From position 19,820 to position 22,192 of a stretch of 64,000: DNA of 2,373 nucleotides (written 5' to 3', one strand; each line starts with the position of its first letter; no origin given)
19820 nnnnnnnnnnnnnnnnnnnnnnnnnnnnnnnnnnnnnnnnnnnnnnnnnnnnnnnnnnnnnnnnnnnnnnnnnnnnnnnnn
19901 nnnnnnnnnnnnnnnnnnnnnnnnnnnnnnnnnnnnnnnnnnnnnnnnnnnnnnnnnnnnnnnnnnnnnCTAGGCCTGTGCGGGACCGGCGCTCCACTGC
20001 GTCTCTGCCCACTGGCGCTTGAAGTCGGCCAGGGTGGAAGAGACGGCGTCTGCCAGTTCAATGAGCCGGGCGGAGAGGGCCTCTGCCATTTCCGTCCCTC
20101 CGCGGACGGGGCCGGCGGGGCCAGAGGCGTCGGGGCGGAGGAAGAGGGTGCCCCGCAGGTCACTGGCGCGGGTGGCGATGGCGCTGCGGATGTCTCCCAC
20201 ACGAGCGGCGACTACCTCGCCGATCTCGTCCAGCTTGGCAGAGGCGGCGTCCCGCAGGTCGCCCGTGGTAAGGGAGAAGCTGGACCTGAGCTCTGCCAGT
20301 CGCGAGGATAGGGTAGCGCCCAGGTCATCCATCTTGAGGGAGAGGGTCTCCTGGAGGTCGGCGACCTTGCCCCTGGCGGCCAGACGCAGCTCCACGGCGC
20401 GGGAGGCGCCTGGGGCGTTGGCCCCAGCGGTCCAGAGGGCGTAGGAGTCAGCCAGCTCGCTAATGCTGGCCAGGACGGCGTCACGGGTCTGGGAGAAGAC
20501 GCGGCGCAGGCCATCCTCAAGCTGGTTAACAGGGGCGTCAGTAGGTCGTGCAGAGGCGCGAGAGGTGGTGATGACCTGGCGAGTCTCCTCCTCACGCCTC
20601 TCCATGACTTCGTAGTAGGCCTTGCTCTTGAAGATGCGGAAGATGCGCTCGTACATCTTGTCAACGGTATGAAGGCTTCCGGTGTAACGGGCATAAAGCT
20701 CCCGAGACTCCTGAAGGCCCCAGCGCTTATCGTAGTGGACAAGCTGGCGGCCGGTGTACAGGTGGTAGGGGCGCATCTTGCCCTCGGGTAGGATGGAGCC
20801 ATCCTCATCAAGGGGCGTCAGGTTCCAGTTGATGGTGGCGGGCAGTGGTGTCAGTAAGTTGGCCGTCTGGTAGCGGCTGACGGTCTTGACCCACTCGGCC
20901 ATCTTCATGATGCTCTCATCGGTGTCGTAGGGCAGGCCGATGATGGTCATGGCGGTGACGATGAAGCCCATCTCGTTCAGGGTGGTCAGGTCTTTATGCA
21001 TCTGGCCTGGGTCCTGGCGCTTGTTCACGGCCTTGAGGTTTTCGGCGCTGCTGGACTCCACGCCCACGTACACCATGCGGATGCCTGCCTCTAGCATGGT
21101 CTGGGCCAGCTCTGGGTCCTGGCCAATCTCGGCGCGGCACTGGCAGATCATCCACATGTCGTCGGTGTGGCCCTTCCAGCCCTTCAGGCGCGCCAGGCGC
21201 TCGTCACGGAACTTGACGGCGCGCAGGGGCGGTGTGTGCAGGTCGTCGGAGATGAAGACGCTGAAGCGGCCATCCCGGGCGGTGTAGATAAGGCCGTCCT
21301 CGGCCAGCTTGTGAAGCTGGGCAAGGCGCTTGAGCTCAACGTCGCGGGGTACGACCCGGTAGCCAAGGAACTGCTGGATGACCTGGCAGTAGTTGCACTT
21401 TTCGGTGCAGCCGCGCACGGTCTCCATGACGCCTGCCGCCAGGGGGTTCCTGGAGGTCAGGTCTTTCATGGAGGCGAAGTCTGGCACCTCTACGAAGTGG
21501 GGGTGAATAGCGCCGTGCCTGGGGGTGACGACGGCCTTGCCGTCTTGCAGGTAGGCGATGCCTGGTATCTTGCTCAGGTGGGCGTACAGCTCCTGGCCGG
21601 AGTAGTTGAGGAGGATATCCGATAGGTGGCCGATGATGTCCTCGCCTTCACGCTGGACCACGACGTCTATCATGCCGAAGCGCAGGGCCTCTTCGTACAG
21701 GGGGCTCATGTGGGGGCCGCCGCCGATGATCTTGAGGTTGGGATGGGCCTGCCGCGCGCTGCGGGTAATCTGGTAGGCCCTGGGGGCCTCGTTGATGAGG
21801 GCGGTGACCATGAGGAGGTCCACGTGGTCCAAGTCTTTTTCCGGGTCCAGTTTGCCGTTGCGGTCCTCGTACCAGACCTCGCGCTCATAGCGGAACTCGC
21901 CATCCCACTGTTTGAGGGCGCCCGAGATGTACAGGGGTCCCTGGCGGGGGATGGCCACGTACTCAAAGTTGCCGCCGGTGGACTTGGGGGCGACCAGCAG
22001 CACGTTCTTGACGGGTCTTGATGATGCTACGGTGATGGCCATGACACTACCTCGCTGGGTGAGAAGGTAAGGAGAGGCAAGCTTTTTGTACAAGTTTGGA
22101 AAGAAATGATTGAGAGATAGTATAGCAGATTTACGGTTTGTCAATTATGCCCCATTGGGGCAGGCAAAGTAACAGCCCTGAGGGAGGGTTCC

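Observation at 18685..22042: B12-type radical SAM enzyme with a 7 x 11-residue repeat tail, placed immediately upstream of fabF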

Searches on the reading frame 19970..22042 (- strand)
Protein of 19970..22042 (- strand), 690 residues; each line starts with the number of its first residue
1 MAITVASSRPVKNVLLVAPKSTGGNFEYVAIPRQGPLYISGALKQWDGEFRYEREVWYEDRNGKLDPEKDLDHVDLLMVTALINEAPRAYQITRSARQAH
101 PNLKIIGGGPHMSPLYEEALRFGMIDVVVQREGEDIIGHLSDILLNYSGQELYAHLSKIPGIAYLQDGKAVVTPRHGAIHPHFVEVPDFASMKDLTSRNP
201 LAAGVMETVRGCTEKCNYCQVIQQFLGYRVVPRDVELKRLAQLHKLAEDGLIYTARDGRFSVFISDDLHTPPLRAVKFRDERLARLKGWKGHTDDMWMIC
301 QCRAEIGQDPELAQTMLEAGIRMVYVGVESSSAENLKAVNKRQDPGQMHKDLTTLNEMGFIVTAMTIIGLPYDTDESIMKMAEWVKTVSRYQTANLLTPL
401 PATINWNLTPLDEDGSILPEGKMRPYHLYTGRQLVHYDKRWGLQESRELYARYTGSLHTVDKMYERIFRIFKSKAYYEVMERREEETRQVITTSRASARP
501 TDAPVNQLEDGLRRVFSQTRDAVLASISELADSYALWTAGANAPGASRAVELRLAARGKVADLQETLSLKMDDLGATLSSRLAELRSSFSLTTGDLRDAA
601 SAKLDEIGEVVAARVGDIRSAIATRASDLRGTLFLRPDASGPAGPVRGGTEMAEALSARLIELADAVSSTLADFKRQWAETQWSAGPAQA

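Call 6: search_protein_families(library=pfam, proteins=[window:19970-22042:-], max_evalue=0.01)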
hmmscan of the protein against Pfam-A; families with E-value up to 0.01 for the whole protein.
window:19970-22042:- (690 aa): 3 families
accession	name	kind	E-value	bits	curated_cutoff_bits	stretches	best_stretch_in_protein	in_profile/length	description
PF04055.27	Radical_SAM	-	1e-14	55.5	29.5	1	207-385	2-166/166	Radical SAM superfamily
PF02310.24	B12-binding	-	4.2e-09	36.7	32.1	1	74-139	52-119/121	B12 binding domain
PF01442.23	Apolipoprotein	-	6e-09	36.3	90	2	549-633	79-163/190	Apolipoprotein A1/A4/E domain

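Call 7: search_protein_families(library=ncbifam, proteins=[window:19970-22042:-], max_evalue=0.01)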
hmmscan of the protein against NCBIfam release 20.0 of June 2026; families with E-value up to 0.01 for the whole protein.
window:19970-22042:- (690 aa): 18 families
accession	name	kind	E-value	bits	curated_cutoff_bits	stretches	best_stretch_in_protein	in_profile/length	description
TIGR02026.1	BchE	equivalog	2.3e-21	76.3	481.35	1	28-386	17-363/497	magnesium-protoporphyrin IX monomethyl ester anaerobic oxidative cyclase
TIGR04013.1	B12_SAM_MJ_1487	hypoth_equivalog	5e-17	61.8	251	2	94-225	64-173/382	TIGR04013 family B12-binding domain/radical SAM domain-containing protein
TIGR03471.1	HpnJ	equivalog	1.8e-16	60.1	577.6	1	75-409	70-387/472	hopanoid biosynthesis associated radical SAM protein HpnJ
NF050148.1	rSAM_ApyD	equivalog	5.3e-14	51.5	750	1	90-376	91-354/645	RiPP biosynthesis radical SAM protein ApyD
TIGR04014.1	B12_SAM_MJ_0865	equivalog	7.4e-14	51.4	360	1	91-389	59-337/434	methyl-coenzyme M reductase glutamine C-methyltransferase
TIGR04479.1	bcpD_PhpK_rSAM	subfamily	7.4e-13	47.7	600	1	89-386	127-407/504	PhpK family radical SAM P-methyltransferase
TIGR03975.1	rSAM_ocin_1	subfamily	7.5e-13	47.8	281.85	2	90-244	145-306/606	RiPP maturation radical SAM C-methyltransferase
TIGR04367.1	HpnR_B12_rSAM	equivalog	6.3e-11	41.5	650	1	82-407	70-371/490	hopanoid C-3 methylase HpnR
NF040546.1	rSAM_CUAEP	equivalog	2.3e-10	39.8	500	1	89-240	64-209/468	CUAEP/CCAEP-tail radical SAM (seleno)protein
NF033712.0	B12_rSAM_KedN5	subfamily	3.4e-09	35.5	700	1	92-219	81-211/624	KedN5 family methylcobalamin-dependent radical SAM C-methyltransferase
NF040542.1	rSAM_RCCLKC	equivalog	3.6e-08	33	450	1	76-228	51-205/423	arsinothricin biosynthesis radical SAM protein ArsL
NF033070.1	rSAM_AprD4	equivalog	8.8e-06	24.9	500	1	298-403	276-384/456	AprD4 family radical SAM diol-dehydratase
TIGR04072.2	rSAM_ladder_B12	equivalog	5e-05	22.1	360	0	71-220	69-197/443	lipid biosynthesis B12-binding/radical SAM protein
TIGR04295.1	B12_rSAM_oligo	hypoth_equivalog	0.0001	21.1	400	1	105-243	104-240/422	TIGR04295 family B12-binding domain-containing radical SAM protein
NF006064.0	PRK08207.2-2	equivalog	0.001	18.1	504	1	328-396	268-333/465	coproporphyrinogen III oxidase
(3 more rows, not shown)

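Call 8: find_homologous_proteins(query=window:19970-22042:-, max_evalue=0.00001)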
Query window:19970-22042:- (690 aa): 1368 proteins with E <= 0.00001 among 8000 candidates; the best 120 are listed.
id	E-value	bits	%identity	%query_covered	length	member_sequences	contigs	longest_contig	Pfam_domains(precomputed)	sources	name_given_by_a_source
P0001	0.0e+0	1562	100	100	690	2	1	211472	PF04055.28,PF01442.24,PF02310.25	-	-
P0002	0.0e+0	1318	88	98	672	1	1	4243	PF04055.28,PF01442.24,PF02310.25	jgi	jgi:radical SAM superfamily enzyme YgiQ (UPF0313 family)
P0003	0.0e+0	1232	80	98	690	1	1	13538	PF04055.28,PF01442.24,PF02310.25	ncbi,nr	ncbi:MAG: radical SAM protein [Chloroflexi bacterium]|nr:radical SAM protein [Chloroflexota bacteriu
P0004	0.0e+0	1191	75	100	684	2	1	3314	PF04055.28,PF01442.24,PF02310.25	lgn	-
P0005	0.0e+0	1063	69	97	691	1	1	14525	PF04055.28,PF01442.24,PF20975.3,PF02310.25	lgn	-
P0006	1.5e-298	1010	66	97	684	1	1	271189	PF04055.28,PF01442.24,PF02310.25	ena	-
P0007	2.0e-298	1010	67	96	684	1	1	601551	PF04513.18,PF05597.17,PF04055.28,PF01442.24,PF02310.25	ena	-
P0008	7.7e-297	1004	66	97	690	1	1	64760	PF04055.28,PF01442.24,PF02310.25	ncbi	ncbi:radical SAM protein [Chloroflexota bacterium]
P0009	4.4e-295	999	66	96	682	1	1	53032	PF04055.28,PF01442.24,PF02310.25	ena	-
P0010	5.4e-295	998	66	96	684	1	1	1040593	PF04055.28,PF01442.24,PF02310.25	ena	-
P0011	1.0e-294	997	67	96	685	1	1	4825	PF04055.28,PF01442.24,PF02310.25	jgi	-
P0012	1.7e-289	980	66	96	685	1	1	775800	PF04055.28,PF01442.24,PF02310.25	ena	-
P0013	3.8e-289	979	66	96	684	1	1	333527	PF04055.28,PF01442.24,PF02310.25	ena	-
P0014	1.9e-285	967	62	98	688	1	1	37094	PF04055.28,PF01442.24,PF02310.25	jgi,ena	-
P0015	7.4e-285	965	62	96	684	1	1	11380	PF04055.28,PF01442.24,PF02310.25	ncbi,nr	ncbi:MAG: radical SAM protein [Dehalococcoidia bacterium]|nr:radical SAM protein [Dehalococcoidia ba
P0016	2.0e-283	960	63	96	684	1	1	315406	PF04055.28,PF01442.24,PF02310.25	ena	-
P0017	2.4e-281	953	62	96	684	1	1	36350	PF04055.28,PF01442.24,PF02310.25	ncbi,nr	ncbi:MAG: radical SAM protein [Dehalococcoidia bacterium]|nr:radical SAM protein [Dehalococcoidia ba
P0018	8.3e-281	951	63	96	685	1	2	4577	PF04055.28,PF01442.24,PF02310.25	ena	-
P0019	2.8e-280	950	62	99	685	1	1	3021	PF04055.28,PF01442.24,PF02310.25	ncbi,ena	-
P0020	2.3e-271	920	62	96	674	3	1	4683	PF04055.28,PF01442.24,PF02310.25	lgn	-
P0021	2.4e-265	900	60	97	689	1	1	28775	PF04055.28,PF01442.24,PF02310.25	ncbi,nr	ncbi:MAG: radical SAM protein [Chloroflexi bacterium]|nr:radical SAM protein [Chloroflexota bacteriu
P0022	2.1e-258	877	61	92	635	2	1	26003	PF04055.28,PF01442.24,PF02310.25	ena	-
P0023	8.3e-255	866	60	91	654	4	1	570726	PF04055.28,PF01442.24,PF02310.25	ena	-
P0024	1.0e-252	859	57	97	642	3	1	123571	PF04055.28,PF01442.24,PF02310.25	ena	-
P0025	1.2e-252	858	60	91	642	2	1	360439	PF04055.28,PF01442.24,PF02310.25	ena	-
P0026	3.0e-252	857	61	92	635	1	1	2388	PF04055.28,PF01442.24,PF02310.25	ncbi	-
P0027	5.2e-250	850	62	91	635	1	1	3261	PF04055.28,PF01442.24,PF02310.25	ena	-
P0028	4.1e-247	840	60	91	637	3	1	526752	PF04055.28,PF01442.24,PF02310.25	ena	-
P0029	1.1e-245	835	56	98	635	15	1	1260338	PF04055.28,PF01442.24,PF02310.25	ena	-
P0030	1.5e-244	832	58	91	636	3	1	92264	PF04055.28,PF01442.24,PF02310.25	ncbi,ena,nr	ncbi:MAG: hypothetical protein BZY82_00110 [SAR202 cluster bacterium Io17-Chloro-G3]|nr:MAG: hypothe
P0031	2.2e-242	824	56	97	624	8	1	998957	PF04055.28,PF01442.24,PF02310.25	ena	-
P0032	1.4e-241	822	75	67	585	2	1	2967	PF04055.28,PF02310.25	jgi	-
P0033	3.1e-239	814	75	67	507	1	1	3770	PF04055.28,PF02310.25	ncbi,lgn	-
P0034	3.4e-235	801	75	67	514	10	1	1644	PF04055.28,PF02310.25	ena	-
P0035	1.5e-234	799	57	91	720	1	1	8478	PF04055.28,PF01442.24,PF02310.25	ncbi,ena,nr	ncbi:MAG: radical SAM protein [Dehalococcoidia bacterium]|nr:radical SAM protein [Dehalococcoidia ba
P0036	2.4e-234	798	70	70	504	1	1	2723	PF04055.28,PF02310.25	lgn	-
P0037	6.5e-233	793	73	68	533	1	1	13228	PF04055.28,PF02310.25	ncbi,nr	ncbi:MAG: radical SAM protein, partial [Chloroflexi bacterium]|nr:radical SAM protein [Chloroflexota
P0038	3.6e-230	784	72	67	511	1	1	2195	PF04055.28,PF02310.25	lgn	-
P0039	2.0e-228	778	70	68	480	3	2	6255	PF04055.28,PF02310.25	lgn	-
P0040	2.1e-226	772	71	68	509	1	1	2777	PF04055.28,PF02310.25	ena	-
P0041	5.8e-225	767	58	89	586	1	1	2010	PF04055.28,PF02310.25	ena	-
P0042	8.6e-225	766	70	68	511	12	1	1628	PF04055.28,PF02310.25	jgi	jgi:radical SAM superfamily enzyme YgiQ (UPF0313 family)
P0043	8.1e-223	760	57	87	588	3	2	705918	PF04055.28,PF02310.25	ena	-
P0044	9.0e-223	760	58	85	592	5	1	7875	PF04055.28,PF02310.25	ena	-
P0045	1.0e-222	760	70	67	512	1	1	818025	PF04055.28,PF02310.25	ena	-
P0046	1.7e-222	759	70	67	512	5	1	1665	PF04055.28,PF02310.25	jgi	-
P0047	2.0e-222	759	56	87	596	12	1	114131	PF04055.28,PF02310.25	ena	-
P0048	2.0e-222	759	70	67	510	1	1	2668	PF04055.28,PF02310.25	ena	-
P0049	4.0e-222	758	70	67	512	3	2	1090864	PF04055.28,PF02310.25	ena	-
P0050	5.3e-221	754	56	87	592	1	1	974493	PF04055.28,PF02310.25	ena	-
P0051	5.4e-221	754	58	82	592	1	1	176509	PF04055.28,PF02310.25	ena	-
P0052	7.5e-221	753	70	67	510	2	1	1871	PF04055.28,PF02310.25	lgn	-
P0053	2.2e-220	752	57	87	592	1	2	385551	PF04055.28,PF02310.25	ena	-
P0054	2.7e-220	751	68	69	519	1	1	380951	PF04055.28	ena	-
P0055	3.0e-220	751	69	68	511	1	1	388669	PF04055.28,PF02310.25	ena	-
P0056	3.8e-220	751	56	87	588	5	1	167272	PF04055.28,PF02310.25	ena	-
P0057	5.2e-220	751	69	67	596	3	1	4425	PF04055.28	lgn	-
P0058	5.5e-220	750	58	82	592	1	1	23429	PF04055.28,PF02310.25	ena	-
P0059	7.1e-220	750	58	82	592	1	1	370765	PF04055.28,PF02310.25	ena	-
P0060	8.9e-220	750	68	67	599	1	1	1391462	PF04055.28,PF02310.25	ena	-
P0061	9.8e-220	750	56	90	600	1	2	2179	PF04055.28,PF02310.25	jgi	jgi:radical SAM superfamily enzyme YgiQ (UPF0313 family)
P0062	1.1e-219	750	69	67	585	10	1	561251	PF04055.28,PF02310.25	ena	-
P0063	1.5e-219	749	69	67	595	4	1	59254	PF04055.28,PF02310.25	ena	-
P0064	2.0e-219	749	58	82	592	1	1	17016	PF04055.28,PF02310.25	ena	-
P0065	2.1e-219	749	69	67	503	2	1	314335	PF04055.28,PF02310.25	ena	-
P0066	2.2e-219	748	58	82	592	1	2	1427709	PF04055.28,PF02310.25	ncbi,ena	-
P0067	2.8e-219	748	55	89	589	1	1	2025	PF04055.28,PF02310.25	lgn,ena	-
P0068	4.6e-219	747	68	67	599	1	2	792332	PF04055.28,PF02310.25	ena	-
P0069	5.2e-219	747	53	97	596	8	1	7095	PF04055.28,PF02310.25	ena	-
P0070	6.7e-219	747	68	67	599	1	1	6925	PF04055.28,PF02310.25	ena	-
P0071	7.2e-219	747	57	89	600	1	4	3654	PF04055.28,PF02310.25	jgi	jgi:radical SAM superfamily enzyme YgiQ (UPF0313 family)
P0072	7.6e-219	747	56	85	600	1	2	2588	PF04055.28,PF02310.25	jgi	jgi:radical SAM superfamily enzyme YgiQ (UPF0313 family)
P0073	7.9e-219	747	56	85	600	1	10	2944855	PF04055.28,PF02310.25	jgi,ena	jgi:radical SAM superfamily enzyme YgiQ (UPF0313 family)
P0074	7.9e-219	747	56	90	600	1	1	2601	PF04055.28,PF02310.25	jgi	jgi:radical SAM superfamily enzyme YgiQ (UPF0313 family)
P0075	8.7e-219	747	57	88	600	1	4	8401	PF04055.28,PF02310.25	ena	-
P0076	1.0e-218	746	52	96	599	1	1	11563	PF04055.28,PF02310.25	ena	-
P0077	1.1e-218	746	68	67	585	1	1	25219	PF04055.28,PF02310.25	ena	-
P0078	1.2e-218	746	68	67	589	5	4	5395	PF04055.28,PF02310.25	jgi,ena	-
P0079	1.8e-218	746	57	88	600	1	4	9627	PF04055.28,PF02310.25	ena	-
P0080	1.8e-218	745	56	90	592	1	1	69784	PF04055.28,PF02310.25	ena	-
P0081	1.9e-218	745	58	82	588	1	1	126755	PF04055.28,PF02310.25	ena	-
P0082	2.6e-218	745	56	89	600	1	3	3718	PF04055.28,PF02310.25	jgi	jgi:radical SAM superfamily enzyme YgiQ (UPF0313 family)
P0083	2.7e-218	745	54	91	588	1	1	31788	PF04055.28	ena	-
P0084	2.8e-218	745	56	85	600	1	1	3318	PF04055.28,PF02310.25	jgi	jgi:radical SAM superfamily enzyme YgiQ (UPF0313 family)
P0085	2.8e-218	745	68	68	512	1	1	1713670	PF04055.28,PF02310.25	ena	-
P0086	2.8e-218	745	56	85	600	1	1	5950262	PF04055.28,PF02310.25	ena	-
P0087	2.8e-218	745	56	85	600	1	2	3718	PF04055.28,PF02310.25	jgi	jgi:radical SAM superfamily enzyme YgiQ (UPF0313 family)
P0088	2.9e-218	745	58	83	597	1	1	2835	PF04055.28,PF02310.25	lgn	-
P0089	3.1e-218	745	68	67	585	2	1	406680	PF04055.28,PF02310.25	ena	-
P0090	3.5e-218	744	56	85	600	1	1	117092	PF04055.28,PF02310.25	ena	-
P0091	3.6e-218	744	56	88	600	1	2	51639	PF04055.28,PF02310.25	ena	-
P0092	3.7e-218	744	56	89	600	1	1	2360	PF04055.28,PF02310.25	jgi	jgi:radical SAM superfamily enzyme YgiQ (UPF0313 family)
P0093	4.0e-218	744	56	85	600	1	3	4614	PF04055.28,PF02310.25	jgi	jgi:radical SAM superfamily enzyme YgiQ (UPF0313 family)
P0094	4.5e-218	744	57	88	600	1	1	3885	PF04055.28,PF02310.25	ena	-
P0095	4.6e-218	744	56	87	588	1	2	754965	PF04055.28,PF02310.25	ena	-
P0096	5.0e-218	744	56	89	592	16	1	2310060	PF04055.28,PF02310.25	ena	-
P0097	6.0e-218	744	57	88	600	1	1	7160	PF04055.28,PF02310.25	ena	-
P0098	6.2e-218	744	71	66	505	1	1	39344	PF04055.28,PF02310.25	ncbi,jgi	-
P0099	6.2e-218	744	69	67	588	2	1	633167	PF04055.28,PF02310.25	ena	-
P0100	6.8e-218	744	55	89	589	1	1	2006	PF04055.28,PF02310.25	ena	-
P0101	7.5e-218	743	56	87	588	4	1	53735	PF04055.28,PF02310.25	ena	-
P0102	8.1e-218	743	59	83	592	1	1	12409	PF04055.28,PF02310.25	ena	-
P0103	9.5e-218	743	56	89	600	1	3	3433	PF04055.28,PF02310.25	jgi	jgi:radical SAM superfamily enzyme YgiQ (UPF0313 family)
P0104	9.9e-218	743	60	82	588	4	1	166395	PF04055.28,PF02310.25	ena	-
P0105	1.0e-217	743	56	85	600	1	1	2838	PF04055.28,PF02310.25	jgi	jgi:radical SAM superfamily enzyme YgiQ (UPF0313 family)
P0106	1.3e-217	743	56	89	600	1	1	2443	PF04055.28,PF02310.25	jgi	jgi:radical SAM superfamily enzyme YgiQ (UPF0313 family)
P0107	1.4e-217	742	57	85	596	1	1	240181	PF04055.28,PF02310.25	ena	-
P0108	1.7e-217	742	56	87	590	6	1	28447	PF04055.28,PF02310.25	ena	-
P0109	1.8e-217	742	56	87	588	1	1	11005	PF04055.28,PF02310.25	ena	-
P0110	2.0e-217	742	56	89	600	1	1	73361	PF04055.28,PF02310.25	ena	-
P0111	2.2e-217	742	57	87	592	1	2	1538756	PF04055.28,PF02310.25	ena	-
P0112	2.4e-217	742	59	83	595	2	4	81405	PF04055.28,PF02310.25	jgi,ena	-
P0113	2.5e-217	742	57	83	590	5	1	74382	PF04055.28,PF02310.25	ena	-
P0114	2.8e-217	742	56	89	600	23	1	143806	PF04055.28,PF02310.25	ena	-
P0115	3.2e-217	741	57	85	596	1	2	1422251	PF04055.28,PF02310.25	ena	-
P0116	3.4e-217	741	56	89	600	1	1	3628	PF04055.28,PF02310.25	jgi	jgi:radical SAM superfamily enzyme YgiQ (UPF0313 family)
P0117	3.7e-217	741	56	85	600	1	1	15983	PF04055.28,PF02310.25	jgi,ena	jgi:radical SAM superfamily enzyme YgiQ (UPF0313 family)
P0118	3.7e-217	741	57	85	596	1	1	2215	PF04055.28,PF02310.25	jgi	jgi:radical SAM superfamily enzyme YgiQ (UPF0313 family)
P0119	6.0e-217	740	56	87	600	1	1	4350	PF04055.28,PF02310.25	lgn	-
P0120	6.3e-217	740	53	95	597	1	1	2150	PF04055.28,PF02310.25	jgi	-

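Call 9: find_encoding_contigs(protein=P0001, flank=10000, max_places=3)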
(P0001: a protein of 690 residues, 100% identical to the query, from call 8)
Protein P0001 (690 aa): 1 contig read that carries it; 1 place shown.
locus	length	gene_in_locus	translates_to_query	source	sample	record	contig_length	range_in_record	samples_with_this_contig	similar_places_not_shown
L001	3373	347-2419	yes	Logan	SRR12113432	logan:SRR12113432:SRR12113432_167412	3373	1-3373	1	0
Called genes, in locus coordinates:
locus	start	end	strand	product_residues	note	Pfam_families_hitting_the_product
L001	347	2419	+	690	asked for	PF02310:B12-binding, PF04055:Radical_SAM, PF01442:Apolipoprotein (weak)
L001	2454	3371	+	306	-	?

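Call 10: find_encoding_contigs(protein=P0086, flank=8000, max_places=3)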
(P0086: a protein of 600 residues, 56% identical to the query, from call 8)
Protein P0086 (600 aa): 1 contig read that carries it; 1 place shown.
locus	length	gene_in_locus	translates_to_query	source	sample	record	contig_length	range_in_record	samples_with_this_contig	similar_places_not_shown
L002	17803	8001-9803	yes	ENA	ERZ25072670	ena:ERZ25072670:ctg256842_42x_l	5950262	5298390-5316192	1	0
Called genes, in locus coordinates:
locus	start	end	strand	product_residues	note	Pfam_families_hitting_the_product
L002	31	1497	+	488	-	PF11794:HpaB_N, PF03241:HpaB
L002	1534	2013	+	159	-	PF00903:Glyoxalase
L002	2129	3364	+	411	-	PF01546:Peptidase_M20, PF07687:M20_dimer (weak)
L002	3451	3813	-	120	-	PF07883:Cupin_2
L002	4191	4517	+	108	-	-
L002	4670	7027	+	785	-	PF01315:Ald_Xan_dh_C, PF02738:MoCoBD_1, PF20256:MoCoBD_2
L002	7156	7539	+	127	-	PF05942:PaREP1 (weak)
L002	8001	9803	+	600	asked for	PF02310:B12-binding (weak), PF04055:Radical_SAM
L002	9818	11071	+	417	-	PF00109:ketoacyl-synt, PF02801:Ketoacyl-synt_C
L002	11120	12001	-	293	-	PF01790:LGT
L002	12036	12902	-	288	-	PF00288:GHMP_kinases_N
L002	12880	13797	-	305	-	PF00398:RrnaAD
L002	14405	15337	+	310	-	PF00483:NTP_transferase, PF12804:NTP_transf_3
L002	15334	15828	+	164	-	PF10027:DUF2269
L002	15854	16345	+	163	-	-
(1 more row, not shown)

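Call 11: find_encoding_contigs(protein=P0060, flank=8000, max_places=3)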
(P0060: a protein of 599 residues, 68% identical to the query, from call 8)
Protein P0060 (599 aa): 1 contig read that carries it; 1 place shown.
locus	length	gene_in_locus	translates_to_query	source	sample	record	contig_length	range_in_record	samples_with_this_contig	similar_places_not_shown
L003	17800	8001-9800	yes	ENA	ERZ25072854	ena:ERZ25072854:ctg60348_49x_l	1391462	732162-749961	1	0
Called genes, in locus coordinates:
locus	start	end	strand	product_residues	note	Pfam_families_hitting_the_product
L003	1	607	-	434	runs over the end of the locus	PF04055:Radical_SAM, PF19288:CofH_C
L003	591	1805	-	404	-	PF04055:Radical_SAM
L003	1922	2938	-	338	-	PF05496:RuvB_N, PF00004:AAA, PF07728:AAA_5 (weak), PF17864:AAA_lid_4, PF05491:WHD_RuvB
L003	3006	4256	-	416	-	PF00109:ketoacyl-synt, PF02801:Ketoacyl-synt_C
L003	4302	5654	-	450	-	PF08245:Mur_ligase_M, PF02875:Mur_ligase_C, PF27239:FOL3_C (weak)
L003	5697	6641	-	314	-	PF01073:3Beta_HSD, PF01370:Epimerase, PF02719:Polysacc_synt_2 (faint), PF04321:RmlD_sub_bind (faint), PF05368:NmrA, PF07993:NAD_binding_4 (faint), PF13460:NAD_binding_10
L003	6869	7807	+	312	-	PF00296:Bac_luciferase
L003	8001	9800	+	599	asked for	PF02310:B12-binding, PF04055:Radical_SAM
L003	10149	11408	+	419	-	PF00109:ketoacyl-synt, PF00108:Thiolase_N (faint), PF02801:Ketoacyl-synt_C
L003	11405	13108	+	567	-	PF01368:DHH, PF02272:DHHA1, PF17768:RecJ_OB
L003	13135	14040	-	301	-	PF01790:LGT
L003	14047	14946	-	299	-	PF00288:GHMP_kinases_N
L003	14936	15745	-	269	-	PF00398:RrnaAD, PF13649:Methyltransf_25 (faint)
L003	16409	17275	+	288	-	PF00483:NTP_transferase, PF12804:NTP_transf_3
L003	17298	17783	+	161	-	PF12867:DinB_2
